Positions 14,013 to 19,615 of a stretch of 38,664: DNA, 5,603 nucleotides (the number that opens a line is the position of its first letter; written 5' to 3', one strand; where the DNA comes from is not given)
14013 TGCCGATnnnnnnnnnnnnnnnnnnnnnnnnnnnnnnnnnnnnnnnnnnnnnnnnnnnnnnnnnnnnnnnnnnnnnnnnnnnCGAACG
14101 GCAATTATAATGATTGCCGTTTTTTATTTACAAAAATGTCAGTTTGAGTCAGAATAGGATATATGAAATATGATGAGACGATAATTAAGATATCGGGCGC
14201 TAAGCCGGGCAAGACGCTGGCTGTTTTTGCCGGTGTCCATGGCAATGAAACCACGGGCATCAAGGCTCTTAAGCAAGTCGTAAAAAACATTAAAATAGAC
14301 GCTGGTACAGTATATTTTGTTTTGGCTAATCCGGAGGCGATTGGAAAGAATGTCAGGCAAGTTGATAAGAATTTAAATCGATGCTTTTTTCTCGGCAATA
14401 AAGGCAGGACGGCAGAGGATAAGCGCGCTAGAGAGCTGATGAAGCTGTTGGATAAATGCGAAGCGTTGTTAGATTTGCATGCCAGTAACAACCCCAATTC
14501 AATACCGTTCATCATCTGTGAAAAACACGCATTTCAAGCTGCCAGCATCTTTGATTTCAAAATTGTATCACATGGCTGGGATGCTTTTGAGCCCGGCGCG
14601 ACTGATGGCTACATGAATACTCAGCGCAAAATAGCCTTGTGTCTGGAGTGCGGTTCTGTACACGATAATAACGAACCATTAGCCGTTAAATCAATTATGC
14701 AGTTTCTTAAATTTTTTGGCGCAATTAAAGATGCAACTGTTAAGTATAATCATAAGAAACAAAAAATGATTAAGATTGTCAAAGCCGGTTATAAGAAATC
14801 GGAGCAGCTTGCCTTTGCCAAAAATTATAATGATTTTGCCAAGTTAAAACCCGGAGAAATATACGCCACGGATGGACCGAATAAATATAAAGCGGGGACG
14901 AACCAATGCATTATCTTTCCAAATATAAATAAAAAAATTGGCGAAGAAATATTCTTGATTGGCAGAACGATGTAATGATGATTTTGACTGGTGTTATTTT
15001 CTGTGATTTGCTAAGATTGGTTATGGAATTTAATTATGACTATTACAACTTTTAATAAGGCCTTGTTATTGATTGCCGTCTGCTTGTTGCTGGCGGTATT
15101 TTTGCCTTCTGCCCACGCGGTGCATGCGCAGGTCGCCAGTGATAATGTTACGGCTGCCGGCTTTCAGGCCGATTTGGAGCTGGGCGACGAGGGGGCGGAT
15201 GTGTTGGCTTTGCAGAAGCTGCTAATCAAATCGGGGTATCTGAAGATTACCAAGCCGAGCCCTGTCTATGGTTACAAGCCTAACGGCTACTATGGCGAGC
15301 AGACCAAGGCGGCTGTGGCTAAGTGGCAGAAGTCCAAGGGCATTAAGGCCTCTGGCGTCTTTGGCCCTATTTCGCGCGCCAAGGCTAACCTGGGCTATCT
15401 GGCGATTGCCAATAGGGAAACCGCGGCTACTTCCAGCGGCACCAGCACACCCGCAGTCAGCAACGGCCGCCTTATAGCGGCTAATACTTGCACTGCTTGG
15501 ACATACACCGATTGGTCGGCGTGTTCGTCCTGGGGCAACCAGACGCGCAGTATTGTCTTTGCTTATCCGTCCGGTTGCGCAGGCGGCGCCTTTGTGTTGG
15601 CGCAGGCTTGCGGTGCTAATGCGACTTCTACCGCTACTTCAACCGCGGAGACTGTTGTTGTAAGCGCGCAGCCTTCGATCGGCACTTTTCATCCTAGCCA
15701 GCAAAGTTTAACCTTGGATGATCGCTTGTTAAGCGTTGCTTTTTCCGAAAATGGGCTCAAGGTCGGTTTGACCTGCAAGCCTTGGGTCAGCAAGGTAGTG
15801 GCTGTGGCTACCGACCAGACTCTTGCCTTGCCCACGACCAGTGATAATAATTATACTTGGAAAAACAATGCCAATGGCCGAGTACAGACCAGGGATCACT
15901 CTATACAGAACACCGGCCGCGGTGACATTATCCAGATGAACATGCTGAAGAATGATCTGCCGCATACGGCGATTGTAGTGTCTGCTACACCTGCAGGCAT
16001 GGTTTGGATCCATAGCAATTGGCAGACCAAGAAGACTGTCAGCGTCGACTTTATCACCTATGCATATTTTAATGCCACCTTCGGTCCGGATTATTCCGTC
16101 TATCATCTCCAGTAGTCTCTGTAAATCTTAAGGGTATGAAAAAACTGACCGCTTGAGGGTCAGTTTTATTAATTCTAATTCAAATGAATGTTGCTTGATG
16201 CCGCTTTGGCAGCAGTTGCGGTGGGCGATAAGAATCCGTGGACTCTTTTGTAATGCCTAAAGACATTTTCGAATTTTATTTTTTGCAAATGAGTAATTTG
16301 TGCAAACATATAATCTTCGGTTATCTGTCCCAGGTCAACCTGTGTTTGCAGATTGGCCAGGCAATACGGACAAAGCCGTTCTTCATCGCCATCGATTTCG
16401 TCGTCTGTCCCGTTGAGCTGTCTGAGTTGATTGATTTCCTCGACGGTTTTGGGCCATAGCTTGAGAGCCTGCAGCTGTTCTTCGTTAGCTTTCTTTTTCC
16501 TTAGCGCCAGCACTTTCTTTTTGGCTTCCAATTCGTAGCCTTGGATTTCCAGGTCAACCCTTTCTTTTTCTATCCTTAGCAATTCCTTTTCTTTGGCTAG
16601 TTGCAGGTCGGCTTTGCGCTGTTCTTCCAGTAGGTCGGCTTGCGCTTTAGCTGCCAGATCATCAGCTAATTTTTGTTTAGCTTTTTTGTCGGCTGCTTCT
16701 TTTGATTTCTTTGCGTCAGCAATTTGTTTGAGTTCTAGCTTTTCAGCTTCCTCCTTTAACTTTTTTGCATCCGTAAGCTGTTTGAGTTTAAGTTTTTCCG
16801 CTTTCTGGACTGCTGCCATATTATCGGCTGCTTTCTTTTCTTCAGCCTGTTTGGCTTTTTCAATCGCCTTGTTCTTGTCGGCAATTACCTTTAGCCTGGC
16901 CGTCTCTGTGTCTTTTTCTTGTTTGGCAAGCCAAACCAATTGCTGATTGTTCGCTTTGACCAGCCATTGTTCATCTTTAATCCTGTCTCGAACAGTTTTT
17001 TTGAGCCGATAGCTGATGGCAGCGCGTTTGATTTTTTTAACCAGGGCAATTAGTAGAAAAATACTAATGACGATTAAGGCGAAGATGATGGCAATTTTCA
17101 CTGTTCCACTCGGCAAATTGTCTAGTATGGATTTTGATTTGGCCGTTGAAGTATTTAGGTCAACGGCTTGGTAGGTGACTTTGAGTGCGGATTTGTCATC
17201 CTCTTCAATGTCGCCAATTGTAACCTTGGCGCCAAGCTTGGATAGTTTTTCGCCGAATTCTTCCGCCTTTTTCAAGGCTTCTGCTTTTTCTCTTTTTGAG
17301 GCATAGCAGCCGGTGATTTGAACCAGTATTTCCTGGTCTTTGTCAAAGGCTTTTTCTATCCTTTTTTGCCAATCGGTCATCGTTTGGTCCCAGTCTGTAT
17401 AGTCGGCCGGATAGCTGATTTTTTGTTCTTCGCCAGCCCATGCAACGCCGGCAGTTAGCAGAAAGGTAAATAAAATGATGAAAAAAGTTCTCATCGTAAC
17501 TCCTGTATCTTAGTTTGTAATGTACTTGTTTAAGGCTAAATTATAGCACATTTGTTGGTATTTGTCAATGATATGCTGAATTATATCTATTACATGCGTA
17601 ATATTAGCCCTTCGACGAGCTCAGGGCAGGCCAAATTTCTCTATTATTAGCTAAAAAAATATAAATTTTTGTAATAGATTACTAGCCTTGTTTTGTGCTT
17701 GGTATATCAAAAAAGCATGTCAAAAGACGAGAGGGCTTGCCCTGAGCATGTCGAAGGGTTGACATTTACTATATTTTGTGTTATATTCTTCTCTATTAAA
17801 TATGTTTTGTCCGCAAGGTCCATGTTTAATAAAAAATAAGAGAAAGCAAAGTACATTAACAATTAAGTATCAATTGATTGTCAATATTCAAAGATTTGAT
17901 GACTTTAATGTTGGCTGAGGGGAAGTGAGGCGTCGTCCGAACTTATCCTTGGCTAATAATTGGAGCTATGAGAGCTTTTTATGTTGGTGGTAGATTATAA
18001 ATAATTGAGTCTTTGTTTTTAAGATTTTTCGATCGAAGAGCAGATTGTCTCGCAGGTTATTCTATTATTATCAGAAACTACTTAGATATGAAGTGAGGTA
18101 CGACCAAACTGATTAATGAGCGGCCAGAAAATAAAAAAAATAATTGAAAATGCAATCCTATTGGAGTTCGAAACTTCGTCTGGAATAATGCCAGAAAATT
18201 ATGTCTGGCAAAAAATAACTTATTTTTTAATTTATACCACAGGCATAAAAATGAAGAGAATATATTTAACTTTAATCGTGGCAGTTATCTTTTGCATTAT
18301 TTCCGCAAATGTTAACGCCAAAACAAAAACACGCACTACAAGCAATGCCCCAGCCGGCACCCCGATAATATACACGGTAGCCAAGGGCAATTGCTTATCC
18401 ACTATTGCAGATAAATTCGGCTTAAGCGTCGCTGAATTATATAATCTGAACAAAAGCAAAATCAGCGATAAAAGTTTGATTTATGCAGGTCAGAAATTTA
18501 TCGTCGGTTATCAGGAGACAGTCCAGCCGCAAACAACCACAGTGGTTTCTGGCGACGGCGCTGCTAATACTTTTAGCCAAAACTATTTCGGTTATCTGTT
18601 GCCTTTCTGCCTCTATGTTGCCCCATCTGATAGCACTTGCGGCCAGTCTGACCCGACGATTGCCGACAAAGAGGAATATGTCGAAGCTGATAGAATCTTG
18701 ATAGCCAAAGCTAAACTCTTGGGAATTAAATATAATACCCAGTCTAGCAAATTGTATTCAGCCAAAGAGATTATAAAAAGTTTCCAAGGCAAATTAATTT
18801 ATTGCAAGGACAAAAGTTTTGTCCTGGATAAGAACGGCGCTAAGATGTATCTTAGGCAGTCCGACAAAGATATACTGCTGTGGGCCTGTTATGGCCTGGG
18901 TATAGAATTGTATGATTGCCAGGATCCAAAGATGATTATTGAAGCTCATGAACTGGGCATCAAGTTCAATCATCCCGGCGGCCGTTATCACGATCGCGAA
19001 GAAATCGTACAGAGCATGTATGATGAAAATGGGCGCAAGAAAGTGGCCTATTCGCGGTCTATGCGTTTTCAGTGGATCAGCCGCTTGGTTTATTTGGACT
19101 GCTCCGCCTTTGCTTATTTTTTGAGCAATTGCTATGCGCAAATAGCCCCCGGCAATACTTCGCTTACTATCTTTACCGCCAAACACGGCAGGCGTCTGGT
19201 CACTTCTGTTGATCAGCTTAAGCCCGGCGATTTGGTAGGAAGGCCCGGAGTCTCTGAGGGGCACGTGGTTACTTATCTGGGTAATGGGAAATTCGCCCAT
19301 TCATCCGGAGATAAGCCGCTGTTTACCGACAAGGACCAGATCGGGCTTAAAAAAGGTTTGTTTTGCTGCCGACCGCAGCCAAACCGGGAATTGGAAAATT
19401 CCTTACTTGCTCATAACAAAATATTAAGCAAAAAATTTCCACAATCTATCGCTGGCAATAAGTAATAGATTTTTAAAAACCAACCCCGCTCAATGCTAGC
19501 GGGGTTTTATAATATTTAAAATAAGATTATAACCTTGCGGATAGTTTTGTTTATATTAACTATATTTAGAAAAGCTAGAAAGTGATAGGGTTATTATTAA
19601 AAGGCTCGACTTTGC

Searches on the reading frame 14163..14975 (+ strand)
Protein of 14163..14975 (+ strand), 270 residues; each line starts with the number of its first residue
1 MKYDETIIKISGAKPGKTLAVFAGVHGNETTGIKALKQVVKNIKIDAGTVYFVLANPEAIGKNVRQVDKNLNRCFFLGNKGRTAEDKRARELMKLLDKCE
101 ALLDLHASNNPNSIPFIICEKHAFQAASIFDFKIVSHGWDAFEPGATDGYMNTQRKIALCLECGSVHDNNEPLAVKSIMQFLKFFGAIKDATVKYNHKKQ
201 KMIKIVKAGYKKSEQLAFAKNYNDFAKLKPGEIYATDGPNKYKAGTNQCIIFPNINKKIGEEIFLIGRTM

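Call 40: search_protein_families(library=pfam, proteins=[window:14163-14975:+], max_evalue=0.0001)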
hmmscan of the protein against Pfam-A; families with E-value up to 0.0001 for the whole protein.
window:14163-14975:+ (270 aa): 2 families
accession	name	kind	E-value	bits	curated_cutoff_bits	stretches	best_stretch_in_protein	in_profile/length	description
PF24827.1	AstE_AspA_cat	-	1.4e-21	77.4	25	1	15-174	1-174/192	Succinylglutamate desuccinylase/Aspartoacylase catalytic domain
PF04952.20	AstE_AspA_hybrid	-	3.7e-06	27.3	25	1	215-266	20-72/76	AstE/AspA barrel-sandwich hybrid domain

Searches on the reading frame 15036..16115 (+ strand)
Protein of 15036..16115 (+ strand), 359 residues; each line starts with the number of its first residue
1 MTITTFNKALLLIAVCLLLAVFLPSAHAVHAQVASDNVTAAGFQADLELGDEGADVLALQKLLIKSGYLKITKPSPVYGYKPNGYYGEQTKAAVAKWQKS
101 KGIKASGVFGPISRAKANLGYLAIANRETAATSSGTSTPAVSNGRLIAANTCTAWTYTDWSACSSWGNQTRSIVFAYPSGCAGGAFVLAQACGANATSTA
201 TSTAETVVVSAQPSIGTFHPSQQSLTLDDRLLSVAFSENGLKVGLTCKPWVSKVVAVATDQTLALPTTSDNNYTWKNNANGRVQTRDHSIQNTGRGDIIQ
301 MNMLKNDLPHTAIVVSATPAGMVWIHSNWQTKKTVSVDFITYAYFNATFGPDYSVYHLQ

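Call 40: search_protein_families(library=pfam, proteins=[window:15036-16115:+], max_evalue=0.0001)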
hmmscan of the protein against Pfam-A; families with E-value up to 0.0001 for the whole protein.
window:15036-16115:+ (359 aa): 1 family
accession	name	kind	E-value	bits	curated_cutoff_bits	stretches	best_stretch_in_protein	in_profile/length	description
PF01471.23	PG_binding_1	-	1.3e-11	44.9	23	1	53-111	2-51/57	Putative peptidoglycan binding domain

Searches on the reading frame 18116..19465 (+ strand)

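Call 40: search_protein_families(library=pfam, proteins=[window:18116-19465:+], max_evalue=0.0001)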
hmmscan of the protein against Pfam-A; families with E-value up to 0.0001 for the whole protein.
window:18116-19465:+ (449 aa): 2 families
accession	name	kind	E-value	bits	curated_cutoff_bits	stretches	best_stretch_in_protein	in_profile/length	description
PF01476.26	LysM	-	3.4e-10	40.2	20.9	1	86-130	1-42/43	LysM domain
PF00877.26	NLPC_P60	-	6.7e-06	26.5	23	1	326-399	13-83/105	NlpC/P60 family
